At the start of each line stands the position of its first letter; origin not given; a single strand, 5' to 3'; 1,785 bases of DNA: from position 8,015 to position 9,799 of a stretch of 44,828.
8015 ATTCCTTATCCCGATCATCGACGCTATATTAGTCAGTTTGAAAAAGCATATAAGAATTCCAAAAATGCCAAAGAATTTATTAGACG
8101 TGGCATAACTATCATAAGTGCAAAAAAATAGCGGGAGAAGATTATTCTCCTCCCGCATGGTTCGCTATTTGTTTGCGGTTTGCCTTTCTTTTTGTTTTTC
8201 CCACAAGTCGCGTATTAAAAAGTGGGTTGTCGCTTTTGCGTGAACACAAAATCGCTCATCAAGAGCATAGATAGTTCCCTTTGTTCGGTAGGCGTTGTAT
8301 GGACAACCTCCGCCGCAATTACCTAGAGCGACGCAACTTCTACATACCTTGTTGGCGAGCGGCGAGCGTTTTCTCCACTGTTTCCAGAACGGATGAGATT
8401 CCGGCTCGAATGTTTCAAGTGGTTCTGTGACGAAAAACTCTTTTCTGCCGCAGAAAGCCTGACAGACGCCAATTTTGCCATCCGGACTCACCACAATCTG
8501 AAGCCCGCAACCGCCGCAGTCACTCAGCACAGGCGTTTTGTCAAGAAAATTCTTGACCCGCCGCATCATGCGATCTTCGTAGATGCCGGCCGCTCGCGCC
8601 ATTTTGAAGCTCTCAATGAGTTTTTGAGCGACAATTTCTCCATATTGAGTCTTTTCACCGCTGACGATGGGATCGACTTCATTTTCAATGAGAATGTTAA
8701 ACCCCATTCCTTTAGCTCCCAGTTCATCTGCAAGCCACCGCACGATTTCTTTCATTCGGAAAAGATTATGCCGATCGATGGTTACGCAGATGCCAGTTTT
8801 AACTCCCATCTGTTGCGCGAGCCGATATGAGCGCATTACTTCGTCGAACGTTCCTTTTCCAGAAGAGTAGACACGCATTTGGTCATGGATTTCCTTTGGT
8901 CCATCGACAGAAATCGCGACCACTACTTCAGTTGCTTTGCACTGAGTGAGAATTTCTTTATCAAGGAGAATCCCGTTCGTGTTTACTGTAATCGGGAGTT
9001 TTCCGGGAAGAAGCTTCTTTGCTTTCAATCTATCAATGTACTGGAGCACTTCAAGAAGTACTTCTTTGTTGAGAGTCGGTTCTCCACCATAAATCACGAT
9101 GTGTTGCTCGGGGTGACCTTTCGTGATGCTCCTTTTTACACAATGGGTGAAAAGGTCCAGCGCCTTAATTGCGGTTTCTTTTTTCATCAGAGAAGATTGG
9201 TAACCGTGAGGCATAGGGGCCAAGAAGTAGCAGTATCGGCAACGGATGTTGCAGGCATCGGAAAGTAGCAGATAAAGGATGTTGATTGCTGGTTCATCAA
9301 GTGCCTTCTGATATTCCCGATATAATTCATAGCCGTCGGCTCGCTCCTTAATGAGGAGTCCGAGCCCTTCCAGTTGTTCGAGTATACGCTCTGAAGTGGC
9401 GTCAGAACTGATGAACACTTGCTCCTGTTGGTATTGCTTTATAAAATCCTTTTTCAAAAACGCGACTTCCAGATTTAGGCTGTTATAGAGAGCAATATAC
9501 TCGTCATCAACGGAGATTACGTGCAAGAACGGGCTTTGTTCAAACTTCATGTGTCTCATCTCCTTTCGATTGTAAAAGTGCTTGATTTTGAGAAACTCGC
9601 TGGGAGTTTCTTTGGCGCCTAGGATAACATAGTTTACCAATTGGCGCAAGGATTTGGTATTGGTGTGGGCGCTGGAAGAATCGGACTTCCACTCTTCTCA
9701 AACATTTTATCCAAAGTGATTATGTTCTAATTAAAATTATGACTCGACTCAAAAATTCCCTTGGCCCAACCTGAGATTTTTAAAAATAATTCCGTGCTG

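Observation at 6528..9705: Untracked 47-aa six-cysteine peptide gene beside a radical SAM/SPASM enzyme and two HExxH proteins: candidate ranthipeptide-like RiPP locus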

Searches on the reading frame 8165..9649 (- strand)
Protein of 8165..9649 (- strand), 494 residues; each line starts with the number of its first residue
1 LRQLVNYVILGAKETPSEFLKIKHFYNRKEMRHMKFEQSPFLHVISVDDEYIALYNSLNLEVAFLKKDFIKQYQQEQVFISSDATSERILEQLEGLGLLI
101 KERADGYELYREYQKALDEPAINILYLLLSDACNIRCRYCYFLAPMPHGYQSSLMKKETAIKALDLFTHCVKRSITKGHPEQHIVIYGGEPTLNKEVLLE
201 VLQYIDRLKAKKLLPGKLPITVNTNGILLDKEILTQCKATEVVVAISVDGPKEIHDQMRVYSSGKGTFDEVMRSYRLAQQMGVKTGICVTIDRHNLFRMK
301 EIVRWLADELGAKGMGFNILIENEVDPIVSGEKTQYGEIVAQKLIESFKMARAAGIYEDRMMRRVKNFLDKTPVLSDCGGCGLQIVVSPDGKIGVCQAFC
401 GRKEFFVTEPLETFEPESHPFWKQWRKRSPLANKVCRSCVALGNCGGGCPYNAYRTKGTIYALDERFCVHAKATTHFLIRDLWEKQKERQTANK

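Call 6: search_protein_families(library=pfam, proteins=[window:8165-9649:-], max_evalue=0.01)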
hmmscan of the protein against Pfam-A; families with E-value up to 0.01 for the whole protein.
window:8165-9649:- (494 aa): 2 families
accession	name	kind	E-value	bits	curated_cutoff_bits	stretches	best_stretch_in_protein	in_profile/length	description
PF04055.27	Radical_SAM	-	8.4e-18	65.5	29.5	1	129-306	3-166/166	Radical SAM superfamily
PF13353.11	Fer4_12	-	4.5e-05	24.2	22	1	129-231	11-100/137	4Fe-4S single cluster domain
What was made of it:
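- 8165..9550 (-): rSAM1: a 461-aa radical SAM/SPASM peptide maturase. The N-terminal peptide-recognition-like domain is residues 1 to about 88 (nt about 9287-9550). The CxxxCxxC motif is at nt 9230-9253. The SPASM cysteines C345-C435 are at nt 8246-8518. PF04055 (call 6).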

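Call 7: search_protein_families(library=ncbifam, proteins=[window:8165-9649:-], max_evalue=0.01)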
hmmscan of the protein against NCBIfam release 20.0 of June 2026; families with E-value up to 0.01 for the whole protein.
window:8165-9649:- (494 aa): 74 families (the best 25 are shown)
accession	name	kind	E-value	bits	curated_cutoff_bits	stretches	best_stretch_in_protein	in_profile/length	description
TIGR04136.1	rSAM_FibroRumin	equivalog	4.6e-86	289.5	400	1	40-483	3-454/458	FibroRumin system radical SAM peptide maturase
NF047865.1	rSAM_PapB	equivalog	6.4e-41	140.7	340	1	123-460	3-327/330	PapB family radical SAM/SPASM ranthipeptide maturase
TIGR03974.1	rSAM_six_Cys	equivalog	2.5e-39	135.4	425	1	63-468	44-435/451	thioether cross-link-forming SCIFF peptide maturase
NF038107.1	rSAM_NF038107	equivalog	4.1e-38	131.3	600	1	39-459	4-410/444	Cys-every-fifth radical SAM/SPASM peptide maturase CefB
TIGR03942.1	sulfatase_rSAM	equivalog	1.6e-34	119.6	349.45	1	129-469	7-344/363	anaerobic sulfatase maturase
TIGR03906.1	quino_hemo_SAM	equivalog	2.3e-34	118.9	453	1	82-480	56-445/467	quinohemoprotein amine dehydrogenase maturation protein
TIGR04064.1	rSAM_nif11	equivalog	7e-34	117.3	518.7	2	115-273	70-219/459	nif11-like peptide radical SAM maturase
TIGR04463.1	rSAM_vs_C_rich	equivalog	1e-33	116.8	525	1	46-453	6-398/438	TIGR04463 family radical SAM/SPASM RiPP maturase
NF041707.1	rSAM_YhhB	equivalog_domain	1.2e-32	113.2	445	1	129-292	8-170/369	cyclophane-forming radical SAM/SPASM peptide maturase YhhB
NF041298.1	rSAM_mat_DynA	equivalog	1.2e-31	110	450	1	132-465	10-337/356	dynobactin maturation radical SAM/SPASM protein DynA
NF040492.1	not_ScfB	exception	1.5e-31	109.8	855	1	85-465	54-431/450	ScfB-related radical SAM/SPASM orphan maturase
TIGR04068.1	rSAM_ocin_clost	equivalog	5.4e-29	101.4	500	1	67-274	26-228/462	Cys-rich peptide radical SAM maturase CcpM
TIGR04163.1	rSAM_cobopep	equivalog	9e-27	93.9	375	2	101-307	42-236/428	peptide-modifying radical SAM enzyme CbpB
TIGR04280.1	geopep_mat_rSAM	hypoth_equivalog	2.9e-26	92.4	400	1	81-468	41-411/428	geopeptide radical SAM maturase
TIGR04334.1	rSAM_Clo7bot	equivalog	3.4e-26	91.9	600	1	40-455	4-411/440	radical SAM/SPASM domain Clo7bot peptide maturase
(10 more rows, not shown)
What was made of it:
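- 8165..9550 (-): NCBIfam best hit TIGR04136 at 289.5 bits, below the 400 cutoff (call 7).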

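Call 9: find_homologous_proteins(query=window:8165-9649:-, max_evalue=1e-20)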
Query window:8165-9649:- (494 aa): 697 proteins with E <= 1e-20 among 8000 candidates; the best 120 are listed.
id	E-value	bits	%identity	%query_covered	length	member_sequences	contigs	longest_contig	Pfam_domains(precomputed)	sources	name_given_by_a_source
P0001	0.0e+0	1065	100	93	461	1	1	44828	PF04055.28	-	-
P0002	1.3e-271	919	84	93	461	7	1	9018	PF04055.28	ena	-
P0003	2.2e-269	912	84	93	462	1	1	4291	PF04055.28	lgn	-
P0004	3.2e-268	908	85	92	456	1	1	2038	PF04055.28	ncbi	-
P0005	2.2e-262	889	79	97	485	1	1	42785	PF04055.28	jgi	jgi:uncharacterized protein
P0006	2.2e-262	889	83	93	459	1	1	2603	PF04055.28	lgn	-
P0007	3.0e-261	885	82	93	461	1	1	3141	PF04055.28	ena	-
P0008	4.3e-260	881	81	93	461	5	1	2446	PF04055.28,PF13353.12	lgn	-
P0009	8.6e-260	880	80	93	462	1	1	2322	PF04055.28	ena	-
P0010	1.6e-259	880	80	93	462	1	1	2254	PF04055.28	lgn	-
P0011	1.4e-258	876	82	93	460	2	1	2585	PF04055.28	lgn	-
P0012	4.6e-258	875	84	91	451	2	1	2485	PF04055.28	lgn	-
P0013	8.2e-257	871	81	93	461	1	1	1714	PF04055.28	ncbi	-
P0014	2.1e-256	869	84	91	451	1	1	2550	PF04055.28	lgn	-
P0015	1.0e-255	867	81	93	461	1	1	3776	PF04055.28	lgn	-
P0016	3.0e-255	865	80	93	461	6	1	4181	PF04055.28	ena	-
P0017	4.9e-255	865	80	93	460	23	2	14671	PF04055.28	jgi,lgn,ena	-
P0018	5.1e-254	861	81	92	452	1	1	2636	PF04055.28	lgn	-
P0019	7.6e-254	861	79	93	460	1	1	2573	PF04055.28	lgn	-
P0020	7.0e-253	858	79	93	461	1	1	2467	PF04055.28,PF13353.12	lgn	-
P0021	1.5e-252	857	80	93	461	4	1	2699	PF04055.28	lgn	-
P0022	3.8e-252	855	79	91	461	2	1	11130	PF04055.28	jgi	jgi:uncharacterized protein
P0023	4.3e-252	855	79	93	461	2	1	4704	PF04055.28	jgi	-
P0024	7.7e-250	848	78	93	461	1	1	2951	PF04055.28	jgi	-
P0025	1.1e-248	844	78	93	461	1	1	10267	PF04055.28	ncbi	-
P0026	4.7e-248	842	79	91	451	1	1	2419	PF04055.28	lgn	-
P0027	1.6e-246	837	79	93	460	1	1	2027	PF04055.28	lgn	-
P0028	3.0e-246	836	79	92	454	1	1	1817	PF04055.28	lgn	-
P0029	3.9e-246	835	79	91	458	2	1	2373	PF04055.28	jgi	jgi:uncharacterized protein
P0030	6.2e-243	825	78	91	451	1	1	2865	PF04055.28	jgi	-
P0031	2.3e-242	823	77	92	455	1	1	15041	PF04055.28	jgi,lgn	-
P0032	7.1e-242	821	76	92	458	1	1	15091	PF04055.28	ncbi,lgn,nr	ncbi:MAG: radical SAM protein [Patescibacteria group bacterium]|nr:radical SAM protein [Patescibacte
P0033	2.3e-237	806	78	89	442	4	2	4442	PF04055.28,PF13353.12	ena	-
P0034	2.4e-237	806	75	92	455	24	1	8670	PF04055.28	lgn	-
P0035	6.7e-236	802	76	90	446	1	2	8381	PF04055.28,PF13353.12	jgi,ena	-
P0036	4.2e-235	799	74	93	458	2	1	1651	PF04055.28,PF13353.12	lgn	-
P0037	1.5e-232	791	75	92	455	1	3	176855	PF04055.28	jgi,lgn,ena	-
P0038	1.7e-232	790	75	93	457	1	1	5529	PF04055.28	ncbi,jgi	jgi:uncharacterized protein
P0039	2.6e-232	790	73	92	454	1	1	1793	PF04055.28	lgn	-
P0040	1.5e-227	774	72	92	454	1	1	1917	PF04055.28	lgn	-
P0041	5.3e-226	769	71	93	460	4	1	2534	PF04055.28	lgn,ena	-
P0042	8.1e-224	762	69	92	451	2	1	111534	PF04055.28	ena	-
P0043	3.2e-223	760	71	93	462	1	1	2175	PF04055.28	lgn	-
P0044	6.8e-220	749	69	93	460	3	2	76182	PF04055.28,PF13353.12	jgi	jgi:uncharacterized protein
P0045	2.1e-219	747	76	86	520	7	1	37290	PF04055.28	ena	-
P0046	3.2e-218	743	66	95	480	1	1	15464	PF04055.28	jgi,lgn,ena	-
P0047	3.8e-217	740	68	91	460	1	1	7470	PF04055.28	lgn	-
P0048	6.2e-214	729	66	92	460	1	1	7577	PF04055.28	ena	-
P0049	3.6e-212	723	66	92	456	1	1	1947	PF04055.28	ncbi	-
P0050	2.4e-210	717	67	92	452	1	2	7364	PF04055.28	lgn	-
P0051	1.8e-209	714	67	92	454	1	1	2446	PF04055.28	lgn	-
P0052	2.3e-209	714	65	93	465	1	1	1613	PF04055.28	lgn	-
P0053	1.1e-208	712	64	92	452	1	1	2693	PF04055.28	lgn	-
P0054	3.6e-207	707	65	91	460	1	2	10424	PF04055.28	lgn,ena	-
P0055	3.9e-206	703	64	92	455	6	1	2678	PF04055.28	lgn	-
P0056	1.1e-201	689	63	92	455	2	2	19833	PF04055.28,PF13353.12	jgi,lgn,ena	-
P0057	1.8e-200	685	63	92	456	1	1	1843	PF04055.28,PF13353.12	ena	-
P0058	2.7e-200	684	64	93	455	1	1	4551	PF04055.28,PF13353.12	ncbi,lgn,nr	ncbi:MAG: radical SAM protein [bacterium]|nr:radical SAM protein [bacterium]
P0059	8.2e-198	676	61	92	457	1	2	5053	PF04055.28,PF13353.12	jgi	-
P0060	1.8e-196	672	62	92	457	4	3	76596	PF04055.28,PF13353.12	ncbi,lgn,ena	-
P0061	3.6e-196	671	63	92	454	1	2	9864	PF04055.28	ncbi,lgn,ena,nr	ncbi:MAG: radical SAM protein [Candidatus Moranbacteria bacterium]|nr:radical SAM protein [Candidatu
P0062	4.4e-194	664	61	92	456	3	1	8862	PF04055.28,PF13353.12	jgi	-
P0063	3.6e-190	651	59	93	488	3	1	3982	PF04055.28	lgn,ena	-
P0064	5.2e-190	650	60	92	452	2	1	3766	PF04055.28,PF13353.12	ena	-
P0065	8.0e-189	646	61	92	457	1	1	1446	PF04055.28,PF13353.12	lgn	-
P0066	1.5e-188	645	81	69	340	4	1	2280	PF04055.28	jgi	-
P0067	3.4e-187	641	58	91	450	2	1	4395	PF04055.28,PF13353.12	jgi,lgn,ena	-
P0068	8.8e-186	636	58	92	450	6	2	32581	PF04055.28,PF13353.12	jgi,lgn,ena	-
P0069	2.0e-185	635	58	91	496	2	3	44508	PF04055.28,PF13353.12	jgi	-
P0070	3.9e-185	634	58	91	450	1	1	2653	PF04055.28,PF13353.12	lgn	-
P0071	1.7e-184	632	58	90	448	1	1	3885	PF04055.28,PF13353.12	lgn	-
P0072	8.0e-184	630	80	69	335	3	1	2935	PF04055.28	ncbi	-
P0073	4.1e-183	628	58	93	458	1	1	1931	PF04055.28,PF13353.12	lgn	-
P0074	4.6e-183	627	58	93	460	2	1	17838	PF04055.28,PF13353.12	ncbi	-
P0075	1.9e-181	622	57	91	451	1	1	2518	PF04055.28,PF13353.12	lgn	-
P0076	4.7e-181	621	69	79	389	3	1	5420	PF04055.28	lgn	-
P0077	1.3e-178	613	78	69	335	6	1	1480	PF04055.28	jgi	jgi:uncharacterized protein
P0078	3.6e-178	611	57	93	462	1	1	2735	PF04055.28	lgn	-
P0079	1.1e-175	603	55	92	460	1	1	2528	PF04055.28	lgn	-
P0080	3.8e-169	581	53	92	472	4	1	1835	PF04055.28,PF13353.12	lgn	-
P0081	4.1e-169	581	53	93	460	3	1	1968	PF04055.28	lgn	-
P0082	3.0e-165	569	53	93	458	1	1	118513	PF04055.28,PF13353.12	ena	-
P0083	8.3e-163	561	77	63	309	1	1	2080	PF04055.28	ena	-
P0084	4.2e-161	555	51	93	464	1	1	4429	PF04055.28,PF13353.12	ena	-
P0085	2.8e-156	539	83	56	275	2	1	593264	PF04055.28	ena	-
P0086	1.7e-146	507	70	62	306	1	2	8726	PF04055.28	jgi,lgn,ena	-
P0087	9.5e-122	425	45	92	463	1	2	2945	PF04055.28,PF13353.12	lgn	-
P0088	3.6e-121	423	45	91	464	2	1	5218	PF04055.28,PF13353.12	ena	-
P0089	4.8e-121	423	44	93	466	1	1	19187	PF04055.28,PF13353.12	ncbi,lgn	-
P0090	4.6e-120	420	46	91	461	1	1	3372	PF04055.28,PF13353.12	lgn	-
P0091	6.6e-120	419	44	90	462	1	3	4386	PF04055.28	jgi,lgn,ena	-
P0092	1.2e-119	418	44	91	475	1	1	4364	PF04055.28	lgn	-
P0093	4.9e-119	416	44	91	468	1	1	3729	PF04055.28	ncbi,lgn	-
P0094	1.4e-118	415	43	91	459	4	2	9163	PF04055.28,PF13353.12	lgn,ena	-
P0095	4.5e-118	413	43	91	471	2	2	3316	PF04055.28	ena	-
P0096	1.6e-117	411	42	91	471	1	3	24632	PF04055.28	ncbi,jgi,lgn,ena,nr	ncbi:MAG: radical SAM protein [Patescibacteria group bacterium]|nr:radical SAM protein [Patescibacte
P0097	1.1e-116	409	44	91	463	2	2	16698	PF04055.28,PF13353.12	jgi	jgi:uncharacterized protein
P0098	1.5e-116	408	41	99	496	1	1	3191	PF04055.28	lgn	-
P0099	8.9e-116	406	43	91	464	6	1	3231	PF04055.28,PF13353.12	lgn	-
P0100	2.6e-115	404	43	91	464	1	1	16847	PF04055.28,PF13353.12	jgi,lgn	-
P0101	2.6e-115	404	44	91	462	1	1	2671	PF04055.28,PF13353.12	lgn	-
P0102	1.2e-114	402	43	93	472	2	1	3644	PF04055.28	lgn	-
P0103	2.3e-114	401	44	91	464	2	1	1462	PF04055.28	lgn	-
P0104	2.8e-114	401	43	91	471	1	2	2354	PF04055.28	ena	-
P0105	3.4e-114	400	44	90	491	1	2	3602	PF04055.28,PF13353.12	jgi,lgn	jgi:Arylsulfatase regulator (Fe-S oxidoreductase)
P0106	7.4e-114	399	41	91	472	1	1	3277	PF04055.28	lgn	-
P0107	1.4e-112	395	41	92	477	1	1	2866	PF04055.28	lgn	-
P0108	2.5e-112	394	41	91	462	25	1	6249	PF04055.28,PF13353.12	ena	-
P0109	2.6e-112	394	42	92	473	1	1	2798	PF04055.28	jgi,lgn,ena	-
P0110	6.0e-112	393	42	90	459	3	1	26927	PF04055.28,PF13353.12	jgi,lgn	jgi:uncharacterized protein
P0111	5.5e-111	390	42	88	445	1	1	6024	PF04055.28,PF13353.12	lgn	-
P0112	2.1e-110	388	41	90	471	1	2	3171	PF04055.28,PF13353.12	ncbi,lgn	-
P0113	3.3e-110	387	42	91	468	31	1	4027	PF04055.28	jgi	jgi:uncharacterized protein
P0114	5.5e-110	386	41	91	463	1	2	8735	PF04055.28,PF13353.12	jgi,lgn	-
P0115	1.1e-109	385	42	92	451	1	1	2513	PF04055.28,PF13353.12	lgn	-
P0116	1.2e-109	385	41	91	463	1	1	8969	PF04055.28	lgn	-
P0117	1.4e-109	385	42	91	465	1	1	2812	PF04055.28,PF13353.12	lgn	-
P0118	1.3e-108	382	41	95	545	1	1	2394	PF04055.28,PF13353.12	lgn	-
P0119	1.7e-108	381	40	91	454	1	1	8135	PF04055.28,PF13353.12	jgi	jgi:uncharacterized protein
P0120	9.5e-108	379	67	47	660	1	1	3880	PF13186.12,PF04055.28,PF13353.12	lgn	-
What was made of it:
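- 8165..9550 (-): 697 homologues (call 9).
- Checked: The enzyme's real start is the ATG at 9550 (461 aa, as in all homologues; call 9), not the TTG at 9649.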

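Call 11: find_related_loci(query=A1, collection=genome_contigs, flank=6000)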
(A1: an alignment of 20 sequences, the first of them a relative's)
Query A1 (461 aa) in genome_contigs; peptide patterns used: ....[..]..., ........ (x = any residue, [..] = any of these).
88 stretches matched a pattern; 20 encode a relative of the query (tblastn E <= 1e-3); 20 distinct loci.
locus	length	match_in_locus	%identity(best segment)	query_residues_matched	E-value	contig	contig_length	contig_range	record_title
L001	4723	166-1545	81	1-461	0e+0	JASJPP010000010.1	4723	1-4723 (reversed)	MAG: Patescibacteria group bacterium isolate MAG_93 NODE_8431_length_4723_cov_45.710154, whole genome shotgun sequence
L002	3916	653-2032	80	1-461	0e+0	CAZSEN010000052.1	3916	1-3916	MAG TPA_asm: uncultured Candidatus Saccharibacteria bacterium isolate SRP269290_co3_995 genome assembly, contig: NODE_37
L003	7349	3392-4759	79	1-461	0e+0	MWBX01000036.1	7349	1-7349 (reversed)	MAG: Parcubacteria group bacterium ADurb.Bin247 BWY34_contig000036, whole genome shotgun sequence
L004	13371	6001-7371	69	1-458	0e+0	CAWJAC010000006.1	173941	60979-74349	MAG: Candidatus Zambryskibacteria bacterium isolate MFD03726.bin.2.15 genome assembly, contig: contig_87035, whole genom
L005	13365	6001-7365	62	1-456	0e+0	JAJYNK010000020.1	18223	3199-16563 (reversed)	MAG: bacterium isolate DBS2-4.bin65 NODE_5378_length_18223_cov_1.75995, whole genome shotgun sequence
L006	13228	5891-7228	58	6-455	0e+0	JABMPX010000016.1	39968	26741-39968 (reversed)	MAG: Parcubacteria group bacterium isolate bin.79 k141_4161424, whole genome shotgun sequence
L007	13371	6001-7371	58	1-458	0e+0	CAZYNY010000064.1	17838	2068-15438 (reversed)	MAG TPA_asm: uncultured Nitrospirota bacterium isolate binchicken_co213_54 genome assembly, contig: NODE_5561_length_178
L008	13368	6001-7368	69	1-459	0e+0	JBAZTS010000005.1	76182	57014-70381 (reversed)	MAG: Candidatus Paceibacterota bacterium isolate SO_2017_GW1_209 NODE_1991_length_76182_cov_6.725975_OW334_2017, whole g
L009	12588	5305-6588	36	20-452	6e-90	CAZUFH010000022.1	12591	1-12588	MAG TPA_asm: uncultured Pseudomonadales bacterium isolate SRP050083_co2_371 genome assembly, contig: NODE_3773_length_12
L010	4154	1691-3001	37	6-449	2e-88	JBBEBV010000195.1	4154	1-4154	MAG: Bacteroidota bacterium isolate LejiaF_55_30 Lejia_F_26680_length_4154_cov_13, whole genome shotgun sequence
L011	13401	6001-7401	33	1-455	8e-78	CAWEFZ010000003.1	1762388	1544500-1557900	MAG: uncultured Alphaproteobacteria bacterium isolate MFD01223.bin.1.133 genome assembly, contig: contig_157, whole geno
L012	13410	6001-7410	31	3-457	2e-75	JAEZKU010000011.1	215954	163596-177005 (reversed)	MAG: Bacillota bacterium isolate OH_CDB_43 k127_1646307, whole genome shotgun sequence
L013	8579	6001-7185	36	64-454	2e-75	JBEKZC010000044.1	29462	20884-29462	MAG: Verrucomicrobiota bacterium isolate SPRUCE 68 SPRUCE_68_44, whole genome shotgun sequence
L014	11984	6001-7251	33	37-455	6e-74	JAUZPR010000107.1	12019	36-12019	MAG: Bacillota bacterium isolate bin149(14d) MHFJPFEE_107, whole genome shotgun sequence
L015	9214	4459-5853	31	3-452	1e-72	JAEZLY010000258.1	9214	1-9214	MAG: Bacillota bacterium isolate OH_CDB_8 k127_1250194, whole genome shotgun sequence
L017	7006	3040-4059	34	86-435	8e-66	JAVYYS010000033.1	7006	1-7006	MAG: Candidatus Micrarchaeaceae archaeon isolate DRTY-3_201901_bins_25 DRTY-3_201901_bins_25_scaffold_33, whole genome s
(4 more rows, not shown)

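Call 47: search_solved_structures(query=window:8165-9550:-, max_evalue=0.001, show_alignments=1)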
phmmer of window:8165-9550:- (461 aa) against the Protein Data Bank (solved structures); distinct sequences matched with E-value up to 0.001: 8.
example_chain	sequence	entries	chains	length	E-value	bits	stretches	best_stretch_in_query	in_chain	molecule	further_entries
5wgg_A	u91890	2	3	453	2.2e-29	105.7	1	53-427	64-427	Radical SAM domain protein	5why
4k37_A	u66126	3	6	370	2.3e-16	62.8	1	87-417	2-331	Anaerobic sulfatase-maturating enzyme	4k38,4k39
4k36_A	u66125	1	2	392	2.7e-16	62.6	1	87-417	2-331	Anaerobic sulfatase-maturating enzyme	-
9gm3_A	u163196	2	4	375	2.3e-13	52.9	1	87-259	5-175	ChlB radical SAM domain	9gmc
8vpo_A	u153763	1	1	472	3.3e-11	45.8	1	30-453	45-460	Radical SAM core domain-containing protein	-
7vob_C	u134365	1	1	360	1.8e-05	26.9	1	92-278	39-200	Cytosylglucuronate decarboxylase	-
7voc_C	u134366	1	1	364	1.9e-05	26.8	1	92-278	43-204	Cytosylglucuronate decarboxylase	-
6efn_A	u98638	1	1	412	4.2e-05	25.7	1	94-274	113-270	Sporulation killing factor maturation protein SkfB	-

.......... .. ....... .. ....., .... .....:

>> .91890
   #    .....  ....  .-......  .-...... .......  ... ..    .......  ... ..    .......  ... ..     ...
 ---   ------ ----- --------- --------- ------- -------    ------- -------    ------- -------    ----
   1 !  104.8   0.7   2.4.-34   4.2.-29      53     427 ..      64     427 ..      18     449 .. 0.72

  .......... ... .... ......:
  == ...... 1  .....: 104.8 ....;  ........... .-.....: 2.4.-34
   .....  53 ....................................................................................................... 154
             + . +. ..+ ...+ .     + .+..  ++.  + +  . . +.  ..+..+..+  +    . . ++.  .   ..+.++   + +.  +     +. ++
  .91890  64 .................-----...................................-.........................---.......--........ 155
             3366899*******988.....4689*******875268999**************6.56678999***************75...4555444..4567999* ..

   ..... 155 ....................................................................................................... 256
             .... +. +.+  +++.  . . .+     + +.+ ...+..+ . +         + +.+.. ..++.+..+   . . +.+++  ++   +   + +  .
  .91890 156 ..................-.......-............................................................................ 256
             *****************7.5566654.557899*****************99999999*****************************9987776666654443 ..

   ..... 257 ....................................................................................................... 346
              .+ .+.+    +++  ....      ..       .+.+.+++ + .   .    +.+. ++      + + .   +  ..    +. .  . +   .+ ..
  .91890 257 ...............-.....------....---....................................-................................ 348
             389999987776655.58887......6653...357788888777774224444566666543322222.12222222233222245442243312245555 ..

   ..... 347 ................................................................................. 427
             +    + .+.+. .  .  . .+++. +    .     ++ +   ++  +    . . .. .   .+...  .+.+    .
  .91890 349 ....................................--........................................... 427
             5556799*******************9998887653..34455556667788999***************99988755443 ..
